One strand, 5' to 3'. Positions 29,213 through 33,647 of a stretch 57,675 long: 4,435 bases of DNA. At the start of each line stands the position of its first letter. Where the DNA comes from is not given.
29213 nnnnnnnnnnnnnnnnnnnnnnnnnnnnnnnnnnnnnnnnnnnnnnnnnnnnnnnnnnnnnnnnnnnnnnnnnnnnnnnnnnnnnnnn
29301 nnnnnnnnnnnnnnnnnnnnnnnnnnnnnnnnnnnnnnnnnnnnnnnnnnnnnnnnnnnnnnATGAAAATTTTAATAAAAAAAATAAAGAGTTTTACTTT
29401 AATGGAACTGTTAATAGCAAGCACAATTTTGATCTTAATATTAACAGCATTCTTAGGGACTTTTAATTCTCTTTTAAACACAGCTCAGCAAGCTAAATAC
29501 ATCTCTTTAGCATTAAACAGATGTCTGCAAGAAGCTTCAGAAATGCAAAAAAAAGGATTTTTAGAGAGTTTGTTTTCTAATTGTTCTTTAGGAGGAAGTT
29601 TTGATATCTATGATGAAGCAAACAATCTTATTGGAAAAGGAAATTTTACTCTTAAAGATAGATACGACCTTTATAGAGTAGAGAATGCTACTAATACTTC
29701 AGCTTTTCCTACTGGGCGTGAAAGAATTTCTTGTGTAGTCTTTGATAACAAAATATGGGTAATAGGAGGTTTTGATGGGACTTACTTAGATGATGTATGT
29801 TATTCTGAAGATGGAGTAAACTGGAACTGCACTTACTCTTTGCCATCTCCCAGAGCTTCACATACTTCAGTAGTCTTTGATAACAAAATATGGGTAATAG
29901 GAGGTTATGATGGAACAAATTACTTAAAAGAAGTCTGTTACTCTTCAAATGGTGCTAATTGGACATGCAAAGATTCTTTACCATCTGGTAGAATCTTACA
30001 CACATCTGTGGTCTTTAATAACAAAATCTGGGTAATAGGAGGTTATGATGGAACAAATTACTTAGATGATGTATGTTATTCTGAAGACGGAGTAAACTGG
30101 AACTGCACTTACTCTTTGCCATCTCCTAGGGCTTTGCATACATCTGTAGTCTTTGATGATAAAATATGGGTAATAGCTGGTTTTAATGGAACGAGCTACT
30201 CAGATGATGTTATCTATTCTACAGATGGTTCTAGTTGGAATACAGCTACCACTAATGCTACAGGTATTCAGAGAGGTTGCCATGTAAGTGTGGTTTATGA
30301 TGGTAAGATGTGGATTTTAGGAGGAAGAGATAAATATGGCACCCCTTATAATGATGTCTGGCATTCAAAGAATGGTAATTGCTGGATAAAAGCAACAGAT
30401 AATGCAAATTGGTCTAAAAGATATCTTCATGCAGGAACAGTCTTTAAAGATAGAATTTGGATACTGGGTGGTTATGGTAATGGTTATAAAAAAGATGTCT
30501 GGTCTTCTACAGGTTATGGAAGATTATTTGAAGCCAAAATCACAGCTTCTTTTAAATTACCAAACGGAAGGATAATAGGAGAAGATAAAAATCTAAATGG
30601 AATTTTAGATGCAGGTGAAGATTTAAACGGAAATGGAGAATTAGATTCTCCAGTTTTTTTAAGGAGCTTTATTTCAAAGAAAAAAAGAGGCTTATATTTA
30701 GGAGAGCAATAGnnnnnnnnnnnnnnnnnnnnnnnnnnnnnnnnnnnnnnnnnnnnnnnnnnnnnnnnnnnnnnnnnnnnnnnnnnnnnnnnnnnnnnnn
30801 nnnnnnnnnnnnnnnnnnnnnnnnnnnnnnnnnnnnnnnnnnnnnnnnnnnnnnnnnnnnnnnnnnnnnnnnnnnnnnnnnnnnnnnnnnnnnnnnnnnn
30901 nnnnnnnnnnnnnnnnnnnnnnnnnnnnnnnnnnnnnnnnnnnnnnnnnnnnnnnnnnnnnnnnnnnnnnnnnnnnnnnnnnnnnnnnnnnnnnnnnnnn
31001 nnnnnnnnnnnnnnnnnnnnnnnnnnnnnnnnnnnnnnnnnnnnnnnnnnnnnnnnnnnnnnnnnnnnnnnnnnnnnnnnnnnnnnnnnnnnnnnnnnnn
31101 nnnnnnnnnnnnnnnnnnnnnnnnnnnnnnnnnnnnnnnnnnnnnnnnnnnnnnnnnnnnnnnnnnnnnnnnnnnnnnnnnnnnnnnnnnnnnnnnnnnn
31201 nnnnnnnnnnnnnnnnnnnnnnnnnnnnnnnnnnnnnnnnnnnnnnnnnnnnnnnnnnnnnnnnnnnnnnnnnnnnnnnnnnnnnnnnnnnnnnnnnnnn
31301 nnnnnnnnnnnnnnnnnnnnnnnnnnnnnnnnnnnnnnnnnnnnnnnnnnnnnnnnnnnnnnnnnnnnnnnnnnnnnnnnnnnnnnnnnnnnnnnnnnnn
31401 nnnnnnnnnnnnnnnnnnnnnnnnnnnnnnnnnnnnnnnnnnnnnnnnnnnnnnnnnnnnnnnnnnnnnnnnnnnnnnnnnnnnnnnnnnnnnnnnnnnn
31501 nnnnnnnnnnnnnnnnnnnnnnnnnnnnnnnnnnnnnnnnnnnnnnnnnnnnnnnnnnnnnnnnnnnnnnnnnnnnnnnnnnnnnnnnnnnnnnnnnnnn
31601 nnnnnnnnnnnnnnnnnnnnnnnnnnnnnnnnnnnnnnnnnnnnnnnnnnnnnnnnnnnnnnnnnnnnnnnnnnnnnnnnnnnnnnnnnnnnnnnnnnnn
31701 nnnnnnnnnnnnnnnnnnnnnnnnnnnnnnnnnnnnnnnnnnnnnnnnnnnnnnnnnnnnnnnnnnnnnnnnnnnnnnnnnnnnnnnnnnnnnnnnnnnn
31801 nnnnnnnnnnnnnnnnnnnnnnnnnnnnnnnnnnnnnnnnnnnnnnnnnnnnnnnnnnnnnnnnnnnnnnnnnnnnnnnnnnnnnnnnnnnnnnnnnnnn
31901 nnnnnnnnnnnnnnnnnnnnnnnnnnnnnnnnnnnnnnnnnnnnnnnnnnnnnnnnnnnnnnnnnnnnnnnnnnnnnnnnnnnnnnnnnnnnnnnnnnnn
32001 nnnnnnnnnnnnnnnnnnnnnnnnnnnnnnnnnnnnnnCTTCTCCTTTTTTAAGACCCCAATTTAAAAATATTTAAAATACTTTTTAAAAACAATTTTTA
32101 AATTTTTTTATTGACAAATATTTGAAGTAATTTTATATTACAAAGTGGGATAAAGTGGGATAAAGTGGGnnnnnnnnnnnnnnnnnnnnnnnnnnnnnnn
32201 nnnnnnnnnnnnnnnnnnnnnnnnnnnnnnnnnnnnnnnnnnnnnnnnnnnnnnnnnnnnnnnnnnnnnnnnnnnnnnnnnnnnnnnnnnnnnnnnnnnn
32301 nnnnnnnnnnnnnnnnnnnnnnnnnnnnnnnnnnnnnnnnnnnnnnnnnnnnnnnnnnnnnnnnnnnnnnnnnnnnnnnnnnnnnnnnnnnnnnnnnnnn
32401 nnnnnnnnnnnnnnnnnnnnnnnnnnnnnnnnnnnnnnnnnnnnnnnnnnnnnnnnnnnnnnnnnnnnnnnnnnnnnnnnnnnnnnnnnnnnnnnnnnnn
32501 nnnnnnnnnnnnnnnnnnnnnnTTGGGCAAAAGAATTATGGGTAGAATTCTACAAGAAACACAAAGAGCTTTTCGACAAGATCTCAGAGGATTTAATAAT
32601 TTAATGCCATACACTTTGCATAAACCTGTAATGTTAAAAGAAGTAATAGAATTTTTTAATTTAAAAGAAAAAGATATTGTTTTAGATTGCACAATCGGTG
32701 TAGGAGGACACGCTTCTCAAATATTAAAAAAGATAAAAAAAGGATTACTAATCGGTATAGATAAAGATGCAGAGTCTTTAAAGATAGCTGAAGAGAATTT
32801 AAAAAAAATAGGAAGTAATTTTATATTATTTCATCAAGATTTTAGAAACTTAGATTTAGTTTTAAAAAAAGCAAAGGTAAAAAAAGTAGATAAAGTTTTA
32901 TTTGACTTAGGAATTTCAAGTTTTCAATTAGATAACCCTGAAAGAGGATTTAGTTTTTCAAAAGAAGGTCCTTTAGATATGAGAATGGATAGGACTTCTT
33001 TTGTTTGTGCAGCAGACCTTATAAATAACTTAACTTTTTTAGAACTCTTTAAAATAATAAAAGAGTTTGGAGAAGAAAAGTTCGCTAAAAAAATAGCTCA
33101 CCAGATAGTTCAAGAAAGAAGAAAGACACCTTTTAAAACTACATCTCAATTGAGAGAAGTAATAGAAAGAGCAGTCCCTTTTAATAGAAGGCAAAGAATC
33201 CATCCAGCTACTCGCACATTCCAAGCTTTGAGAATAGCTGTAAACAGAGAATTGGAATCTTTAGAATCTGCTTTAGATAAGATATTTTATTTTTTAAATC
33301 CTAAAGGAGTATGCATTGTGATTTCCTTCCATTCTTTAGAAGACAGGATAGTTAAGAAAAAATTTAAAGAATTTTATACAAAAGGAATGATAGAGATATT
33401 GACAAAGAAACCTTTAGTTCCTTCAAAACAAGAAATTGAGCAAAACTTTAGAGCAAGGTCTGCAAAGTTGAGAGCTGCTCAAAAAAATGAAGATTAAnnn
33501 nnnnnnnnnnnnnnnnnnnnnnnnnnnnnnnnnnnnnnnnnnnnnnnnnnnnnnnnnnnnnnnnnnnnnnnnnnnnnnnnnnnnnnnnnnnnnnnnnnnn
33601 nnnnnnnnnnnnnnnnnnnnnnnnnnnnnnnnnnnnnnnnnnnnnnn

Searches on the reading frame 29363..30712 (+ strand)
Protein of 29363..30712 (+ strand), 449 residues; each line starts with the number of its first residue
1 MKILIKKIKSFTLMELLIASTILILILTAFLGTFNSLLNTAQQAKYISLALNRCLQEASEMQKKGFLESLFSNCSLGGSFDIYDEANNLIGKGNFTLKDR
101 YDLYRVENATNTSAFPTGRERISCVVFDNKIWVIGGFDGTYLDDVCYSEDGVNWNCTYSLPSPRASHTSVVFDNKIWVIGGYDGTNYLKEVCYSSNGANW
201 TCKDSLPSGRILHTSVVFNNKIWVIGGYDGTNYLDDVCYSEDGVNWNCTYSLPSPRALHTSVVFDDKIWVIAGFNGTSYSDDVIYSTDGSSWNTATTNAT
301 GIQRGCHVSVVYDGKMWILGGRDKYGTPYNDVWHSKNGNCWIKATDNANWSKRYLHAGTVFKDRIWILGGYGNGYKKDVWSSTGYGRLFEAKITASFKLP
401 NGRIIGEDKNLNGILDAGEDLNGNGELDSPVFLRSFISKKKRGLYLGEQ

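Call 4: search_protein_families(library=pfam, proteins=[window:29363-30712:+], max_evalue=0.1)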
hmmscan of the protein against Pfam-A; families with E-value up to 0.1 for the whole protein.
window:29363-30712:+ (449 aa): 11 families
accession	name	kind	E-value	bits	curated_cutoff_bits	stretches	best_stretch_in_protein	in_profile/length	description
PF24681.1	Kelch_KLHDC2_KLHL20_DRC7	-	3.9e-46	157.6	50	3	155-298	42-197/221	KLHDC2/KLHL20/DRC7 Kelch-repeats domain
PF01344.31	Kelch_1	-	1.9e-36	123.6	20.1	5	163-191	1-29/46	Kelch motif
PF13418.12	Kelch_4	-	7.4e-25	87.1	21.6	4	255-295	1-44/49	Galactose oxidase, central domain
PF24981.1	Beta-prop_ATRN-LZTR1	-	3.6e-24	86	50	5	193-281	185-287/289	Attractin/LZTR1 beta-propeller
PF13964.12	Kelch_6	-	1.8e-17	63.1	25.3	3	163-192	1-32/50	Kelch motif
PF07646.21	Kelch_2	-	1e-16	60.4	21.3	4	213-248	5-36/48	Kelch motif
PF13854.13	Kelch_HCF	-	2e-14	54.1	113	5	161-252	182-281/345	Host cell factor, Kelch-repeats domain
PF25210.1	Kelch_FKB95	-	6.7e-14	52.6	70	3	205-334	28-163/268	FKB95, Kelch-repeats domain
PF24996.1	NANM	-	5.5e-08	32.5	45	0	283-333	291-339/350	N-acetylneuraminate epimerase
PF13415.12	Kelch_3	-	1.1e-05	25.9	22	0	173-218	1-48/48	Galactose oxidase, central domain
PF07963.17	N_methyl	-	0.013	15.4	21.2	1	6-29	2-25/27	Prokaryotic N-terminal methylation motif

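Call 50: search_protein_families(library=ncbifam, proteins=[window:29363-30712:+], max_evalue=0.01)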
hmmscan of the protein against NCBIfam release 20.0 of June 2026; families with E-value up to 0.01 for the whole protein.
window:29363-30712:+ (449 aa): 5 families
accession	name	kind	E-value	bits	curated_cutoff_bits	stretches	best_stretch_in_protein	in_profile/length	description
TIGR03547.1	muta_rot_YjhT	subfamily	3.3e-11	42.9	256.35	0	278-333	289-341/346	YjhT family mutarotase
NF053688.1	BamI_Bacteroidota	equivalog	2.7e-10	40.1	370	1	122-381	164-444/452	BamI family beta-barrel-assembly machinery protein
NF010730.0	PRK14131.1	subfamily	3.5e-09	35.9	416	0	278-334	319-372/384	N-acetylneuraminate epimerase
TIGR03548.1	mutarot_permut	subfamily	4e-08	32.8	243.2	1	159-247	109-199/323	cyclically-permuted mutarotase family protein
NF041013.1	T4P_ComGE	equivalog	0.00018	21.5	49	1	6-63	1-57/83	competence type IV pilus minor pilin ComGE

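Call 79: find_related_loci(query=A6, collection=metagenome_contigs, flank=10000)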
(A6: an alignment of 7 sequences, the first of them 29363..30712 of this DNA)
Query A6 (449 aa) in metagenome_contigs; peptide patterns used: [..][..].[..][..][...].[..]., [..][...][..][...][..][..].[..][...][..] (x = any residue, [..] = any of these).
600 stretches matched a pattern (row limit reached: there are more); 547 encode a relative of the query (tblastn E <= 1e-3); the best 80 are kept; 80 distinct loci.
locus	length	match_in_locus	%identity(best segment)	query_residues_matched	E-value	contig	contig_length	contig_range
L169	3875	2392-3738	99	1-449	0e+0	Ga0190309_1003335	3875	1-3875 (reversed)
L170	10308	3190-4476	45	9-441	1e-103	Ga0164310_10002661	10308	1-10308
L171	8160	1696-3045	41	9-448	4e-99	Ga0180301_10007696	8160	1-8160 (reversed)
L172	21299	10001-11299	42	9-441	4e-96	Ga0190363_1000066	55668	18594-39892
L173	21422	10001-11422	41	1-449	3e-95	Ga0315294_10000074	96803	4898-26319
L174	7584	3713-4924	38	9-449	2e-81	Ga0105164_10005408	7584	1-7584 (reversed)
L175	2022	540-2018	54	82-428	7e-77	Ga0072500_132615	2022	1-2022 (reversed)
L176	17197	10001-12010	47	82-405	3e-73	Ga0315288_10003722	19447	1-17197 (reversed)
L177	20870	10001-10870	52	106-394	2e-73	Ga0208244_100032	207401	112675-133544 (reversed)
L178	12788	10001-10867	49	117-384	2e-72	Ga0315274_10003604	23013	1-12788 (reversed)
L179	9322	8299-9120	53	112-383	5e-71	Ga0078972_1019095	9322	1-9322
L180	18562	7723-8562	50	112-386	2e-70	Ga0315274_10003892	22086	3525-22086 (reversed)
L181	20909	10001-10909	44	108-405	7e-70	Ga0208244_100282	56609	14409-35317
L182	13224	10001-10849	52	100-383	1e-69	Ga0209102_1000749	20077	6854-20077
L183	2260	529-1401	50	102-403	1e-71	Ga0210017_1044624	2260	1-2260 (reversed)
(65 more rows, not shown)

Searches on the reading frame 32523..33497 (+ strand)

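Call 10: search_protein_families(library=pfam, proteins=[window:32523-33497:+], max_evalue=0.001)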
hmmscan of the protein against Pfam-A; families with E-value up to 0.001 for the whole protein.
window:32523-33497:+ (324 aa): 7 families
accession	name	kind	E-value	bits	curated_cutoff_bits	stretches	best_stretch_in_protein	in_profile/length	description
PF01795.25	Methyltransf_5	-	7.6e-110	367.6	27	1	32-321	3-308/309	MraW methylase family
PF01189.24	Methyltr_RsmB-F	-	3.5e-07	30.5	27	1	45-131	4-89/199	16S rRNA methyltransferase RsmB/F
PF13847.12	Methyltransf_31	-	5.1e-07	29.9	27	1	48-128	2-81/145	Methyltransferase domain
PF01728.25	FtsJ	-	6.9e-06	26.5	24.1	1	38-132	9-104/181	FtsJ-like methyltransferase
PF13649.12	Methyltransf_25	-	9.8e-06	26.6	27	1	53-112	1-60/97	Methyltransferase domain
PF01209.24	Ubie_methyltran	-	9e-05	22.4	20.1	0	24-103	23-102/233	ubiE/COQ5 methyltransferase family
PF01135.25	PCMT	-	0.00045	20.5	20.3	1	31-103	55-128/210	Protein-L-isoaspartate(D-aspartate) O-methyltransferase (PCMT)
